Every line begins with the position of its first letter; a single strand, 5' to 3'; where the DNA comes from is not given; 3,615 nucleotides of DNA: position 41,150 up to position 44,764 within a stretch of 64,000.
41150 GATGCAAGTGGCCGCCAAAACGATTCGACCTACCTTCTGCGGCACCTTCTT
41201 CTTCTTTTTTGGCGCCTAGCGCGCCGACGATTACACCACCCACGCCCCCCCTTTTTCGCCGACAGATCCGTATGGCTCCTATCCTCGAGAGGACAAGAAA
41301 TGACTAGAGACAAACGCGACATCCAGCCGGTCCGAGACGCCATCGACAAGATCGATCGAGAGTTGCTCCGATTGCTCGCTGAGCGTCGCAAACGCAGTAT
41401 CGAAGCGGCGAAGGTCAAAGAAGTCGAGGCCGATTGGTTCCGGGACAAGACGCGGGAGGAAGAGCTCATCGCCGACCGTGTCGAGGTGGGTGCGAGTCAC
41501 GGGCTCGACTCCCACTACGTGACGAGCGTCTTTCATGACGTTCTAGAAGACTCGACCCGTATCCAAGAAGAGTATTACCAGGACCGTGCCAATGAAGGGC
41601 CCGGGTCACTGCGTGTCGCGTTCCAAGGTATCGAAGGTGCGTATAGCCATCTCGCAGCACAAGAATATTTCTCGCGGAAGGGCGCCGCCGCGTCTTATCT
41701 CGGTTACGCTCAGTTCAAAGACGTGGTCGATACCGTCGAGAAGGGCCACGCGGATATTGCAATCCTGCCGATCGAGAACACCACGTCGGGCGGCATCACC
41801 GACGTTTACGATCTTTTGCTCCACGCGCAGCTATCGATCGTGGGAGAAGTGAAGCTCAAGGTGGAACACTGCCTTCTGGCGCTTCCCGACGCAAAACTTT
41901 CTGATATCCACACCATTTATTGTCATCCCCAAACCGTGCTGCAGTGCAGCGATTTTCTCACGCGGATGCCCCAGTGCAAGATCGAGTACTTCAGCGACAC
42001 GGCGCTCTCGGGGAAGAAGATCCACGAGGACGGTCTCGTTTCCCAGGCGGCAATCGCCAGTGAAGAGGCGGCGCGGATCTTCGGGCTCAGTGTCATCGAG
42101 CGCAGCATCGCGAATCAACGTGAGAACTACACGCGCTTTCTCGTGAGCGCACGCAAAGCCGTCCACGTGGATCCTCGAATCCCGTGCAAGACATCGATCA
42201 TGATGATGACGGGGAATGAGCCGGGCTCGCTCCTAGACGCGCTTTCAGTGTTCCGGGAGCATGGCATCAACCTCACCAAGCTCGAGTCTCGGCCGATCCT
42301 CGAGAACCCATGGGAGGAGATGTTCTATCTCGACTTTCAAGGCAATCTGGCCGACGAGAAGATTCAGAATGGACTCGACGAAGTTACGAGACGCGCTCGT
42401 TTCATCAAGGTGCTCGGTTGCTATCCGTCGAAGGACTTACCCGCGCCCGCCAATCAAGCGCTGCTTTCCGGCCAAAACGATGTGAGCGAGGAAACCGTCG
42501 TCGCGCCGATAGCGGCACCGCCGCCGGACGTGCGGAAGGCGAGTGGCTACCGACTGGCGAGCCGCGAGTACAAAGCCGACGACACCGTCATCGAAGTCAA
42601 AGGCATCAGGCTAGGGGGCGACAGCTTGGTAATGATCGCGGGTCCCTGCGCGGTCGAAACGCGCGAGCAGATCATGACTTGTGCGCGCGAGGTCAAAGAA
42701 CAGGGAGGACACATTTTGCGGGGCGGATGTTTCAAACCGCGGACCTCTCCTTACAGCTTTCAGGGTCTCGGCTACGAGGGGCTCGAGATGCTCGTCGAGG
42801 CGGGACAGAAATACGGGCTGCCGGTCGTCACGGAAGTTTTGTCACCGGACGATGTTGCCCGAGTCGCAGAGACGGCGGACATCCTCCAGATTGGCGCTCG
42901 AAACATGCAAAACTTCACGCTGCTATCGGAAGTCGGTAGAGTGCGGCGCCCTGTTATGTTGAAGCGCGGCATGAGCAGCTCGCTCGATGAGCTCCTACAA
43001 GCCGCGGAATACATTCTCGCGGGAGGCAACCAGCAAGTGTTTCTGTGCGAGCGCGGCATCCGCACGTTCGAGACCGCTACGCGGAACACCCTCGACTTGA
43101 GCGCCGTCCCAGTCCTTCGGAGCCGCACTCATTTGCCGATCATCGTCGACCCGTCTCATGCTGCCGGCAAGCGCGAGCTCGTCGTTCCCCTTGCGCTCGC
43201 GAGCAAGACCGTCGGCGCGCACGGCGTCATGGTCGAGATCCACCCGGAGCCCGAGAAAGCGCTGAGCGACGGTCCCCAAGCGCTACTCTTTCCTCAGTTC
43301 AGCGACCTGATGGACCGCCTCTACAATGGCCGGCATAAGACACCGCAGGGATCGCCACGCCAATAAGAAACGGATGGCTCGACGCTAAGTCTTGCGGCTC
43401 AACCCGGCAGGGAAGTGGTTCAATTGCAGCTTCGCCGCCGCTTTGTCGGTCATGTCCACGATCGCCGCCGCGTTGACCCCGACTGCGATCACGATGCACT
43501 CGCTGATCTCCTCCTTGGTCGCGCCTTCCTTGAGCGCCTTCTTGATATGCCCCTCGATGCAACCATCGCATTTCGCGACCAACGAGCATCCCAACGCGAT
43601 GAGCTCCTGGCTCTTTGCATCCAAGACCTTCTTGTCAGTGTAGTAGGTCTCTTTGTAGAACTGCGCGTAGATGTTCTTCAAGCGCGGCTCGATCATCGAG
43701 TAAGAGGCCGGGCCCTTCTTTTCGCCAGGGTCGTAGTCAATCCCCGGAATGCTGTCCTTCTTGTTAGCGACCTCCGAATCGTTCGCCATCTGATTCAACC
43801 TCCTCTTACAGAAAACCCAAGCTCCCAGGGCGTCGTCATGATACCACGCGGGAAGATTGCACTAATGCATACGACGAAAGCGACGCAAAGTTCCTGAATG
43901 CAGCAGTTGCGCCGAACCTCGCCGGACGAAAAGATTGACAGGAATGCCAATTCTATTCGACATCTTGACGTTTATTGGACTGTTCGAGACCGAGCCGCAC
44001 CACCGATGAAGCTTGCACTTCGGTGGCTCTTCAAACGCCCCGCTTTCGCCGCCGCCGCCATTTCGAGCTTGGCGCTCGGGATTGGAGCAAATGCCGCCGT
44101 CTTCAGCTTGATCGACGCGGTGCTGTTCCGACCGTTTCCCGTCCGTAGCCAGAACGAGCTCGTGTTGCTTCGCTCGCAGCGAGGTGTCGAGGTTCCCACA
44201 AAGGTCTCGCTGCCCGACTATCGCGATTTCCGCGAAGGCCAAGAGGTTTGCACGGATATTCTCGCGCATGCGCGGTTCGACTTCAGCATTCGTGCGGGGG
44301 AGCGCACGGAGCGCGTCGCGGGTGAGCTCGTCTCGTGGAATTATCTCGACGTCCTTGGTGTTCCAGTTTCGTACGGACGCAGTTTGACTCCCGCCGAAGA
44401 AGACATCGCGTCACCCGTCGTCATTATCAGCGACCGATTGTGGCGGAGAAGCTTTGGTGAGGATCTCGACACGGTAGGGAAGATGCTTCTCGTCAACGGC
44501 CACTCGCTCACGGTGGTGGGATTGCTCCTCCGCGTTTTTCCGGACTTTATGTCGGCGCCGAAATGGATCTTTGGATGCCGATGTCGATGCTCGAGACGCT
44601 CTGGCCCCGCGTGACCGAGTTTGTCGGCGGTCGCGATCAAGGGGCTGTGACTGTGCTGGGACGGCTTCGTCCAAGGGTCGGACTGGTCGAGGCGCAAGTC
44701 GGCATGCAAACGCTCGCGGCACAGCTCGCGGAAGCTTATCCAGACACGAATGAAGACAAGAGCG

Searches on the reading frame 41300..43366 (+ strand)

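Call 7: search_protein_families(library=pfam, proteins=[window:41300-43366:+], max_evalue=0.001)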
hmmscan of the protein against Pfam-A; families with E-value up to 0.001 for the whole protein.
window:41300-43366:+ (688 aa): 5 families
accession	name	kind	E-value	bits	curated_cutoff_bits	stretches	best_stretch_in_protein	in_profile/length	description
PF00793.26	DAHP_synth_1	-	2.4e-79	266.5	25.5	1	430-667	3-254/270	DAHP synthetase I family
PF00800.23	PDT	-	2.5e-56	190.8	25.2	1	106-286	1-179/181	Prephenate dehydratase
PF01817.26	CM_2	-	1e-14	54.9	27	1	11-90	1-80/80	Chorismate mutase type II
PF01842.31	ACT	-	3.4e-06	27.2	27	1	306-354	9-56/66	ACT domain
PF03102.20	NeuB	-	1e-05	25.6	22.1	1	490-613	53-174/241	NeuB family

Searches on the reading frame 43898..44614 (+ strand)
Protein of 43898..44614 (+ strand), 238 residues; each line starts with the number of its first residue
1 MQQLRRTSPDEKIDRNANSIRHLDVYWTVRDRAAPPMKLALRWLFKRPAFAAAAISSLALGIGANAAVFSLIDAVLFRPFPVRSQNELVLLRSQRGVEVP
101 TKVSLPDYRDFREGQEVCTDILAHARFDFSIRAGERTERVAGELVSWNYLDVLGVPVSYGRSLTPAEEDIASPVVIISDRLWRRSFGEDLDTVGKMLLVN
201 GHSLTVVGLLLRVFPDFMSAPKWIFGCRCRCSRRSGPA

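Call 94: search_protein_families(library=pfam, proteins=[window:43898-44614:+], max_evalue=0.0001)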
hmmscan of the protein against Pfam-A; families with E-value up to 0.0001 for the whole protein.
window:43898-44614:+ (238 aa): 1 family
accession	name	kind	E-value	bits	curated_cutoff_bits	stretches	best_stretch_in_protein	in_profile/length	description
PF12704.14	MacB_PCD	-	8.5e-20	72.4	27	1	52-210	2-154/207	MacB-like periplasmic core domain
